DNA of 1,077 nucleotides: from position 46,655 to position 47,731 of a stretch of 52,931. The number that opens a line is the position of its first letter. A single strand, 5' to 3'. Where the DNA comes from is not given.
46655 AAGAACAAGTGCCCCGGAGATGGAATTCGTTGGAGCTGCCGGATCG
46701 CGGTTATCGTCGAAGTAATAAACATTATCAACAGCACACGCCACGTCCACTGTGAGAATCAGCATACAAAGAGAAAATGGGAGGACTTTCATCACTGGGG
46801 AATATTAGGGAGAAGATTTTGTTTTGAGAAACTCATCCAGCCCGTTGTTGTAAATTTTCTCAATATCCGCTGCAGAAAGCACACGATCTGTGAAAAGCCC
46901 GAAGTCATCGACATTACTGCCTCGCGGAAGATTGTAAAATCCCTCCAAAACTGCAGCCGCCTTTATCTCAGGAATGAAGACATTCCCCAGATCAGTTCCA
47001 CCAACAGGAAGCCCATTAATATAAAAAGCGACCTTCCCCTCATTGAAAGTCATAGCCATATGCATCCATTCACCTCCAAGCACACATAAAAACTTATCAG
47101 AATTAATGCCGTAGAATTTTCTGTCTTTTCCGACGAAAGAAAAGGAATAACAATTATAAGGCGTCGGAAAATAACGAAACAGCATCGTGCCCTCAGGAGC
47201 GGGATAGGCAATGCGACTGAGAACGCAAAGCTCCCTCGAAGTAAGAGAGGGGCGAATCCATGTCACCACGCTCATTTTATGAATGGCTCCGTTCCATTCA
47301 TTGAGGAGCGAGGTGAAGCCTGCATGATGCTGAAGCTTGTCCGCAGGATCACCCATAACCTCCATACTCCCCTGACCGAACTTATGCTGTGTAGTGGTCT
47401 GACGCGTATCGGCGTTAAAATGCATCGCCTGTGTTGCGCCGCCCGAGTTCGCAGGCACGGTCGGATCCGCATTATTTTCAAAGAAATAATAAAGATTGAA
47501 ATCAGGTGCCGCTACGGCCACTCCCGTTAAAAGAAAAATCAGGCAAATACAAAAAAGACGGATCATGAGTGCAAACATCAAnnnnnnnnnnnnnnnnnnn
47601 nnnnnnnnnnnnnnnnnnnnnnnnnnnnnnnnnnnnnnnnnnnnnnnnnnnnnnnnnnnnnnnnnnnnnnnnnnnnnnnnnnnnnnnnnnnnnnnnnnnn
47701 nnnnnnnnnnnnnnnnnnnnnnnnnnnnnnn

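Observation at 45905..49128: Head-to-tail array of four secreted LamG/ConA-like paralogs; six family members in one 53-kb window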

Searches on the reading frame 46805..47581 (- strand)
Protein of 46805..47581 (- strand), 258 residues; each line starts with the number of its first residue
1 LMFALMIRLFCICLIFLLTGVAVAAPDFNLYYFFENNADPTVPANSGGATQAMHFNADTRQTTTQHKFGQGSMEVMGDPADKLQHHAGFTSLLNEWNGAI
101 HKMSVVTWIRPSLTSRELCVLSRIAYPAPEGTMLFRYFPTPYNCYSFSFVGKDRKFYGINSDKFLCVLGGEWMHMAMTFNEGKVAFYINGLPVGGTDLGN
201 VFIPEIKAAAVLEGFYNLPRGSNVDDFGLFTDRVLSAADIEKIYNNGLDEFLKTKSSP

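Call 3: search_protein_families(library=pfam, proteins=[window:46805-47581:-], max_evalue=1)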
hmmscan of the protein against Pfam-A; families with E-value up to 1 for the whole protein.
window:46805-47581:- (258 aa): 2 families
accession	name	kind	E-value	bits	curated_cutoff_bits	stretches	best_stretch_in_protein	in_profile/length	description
PF13385.13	Laminin_G_3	-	1.4e-08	35.5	27.6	1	102-204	18-113/151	Concanavalin A-like lectin/glucanases superfamily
PF16217.10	M64_N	-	0.24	11.4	27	1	52-97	34-79/122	Peptidase M64 N-terminus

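Call 6: search_protein_families(library=ncbifam, proteins=[window:46805-47581:-], max_evalue=1)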
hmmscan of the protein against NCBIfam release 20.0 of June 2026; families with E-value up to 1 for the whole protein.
window:46805-47581:- (258 aa): 0 families
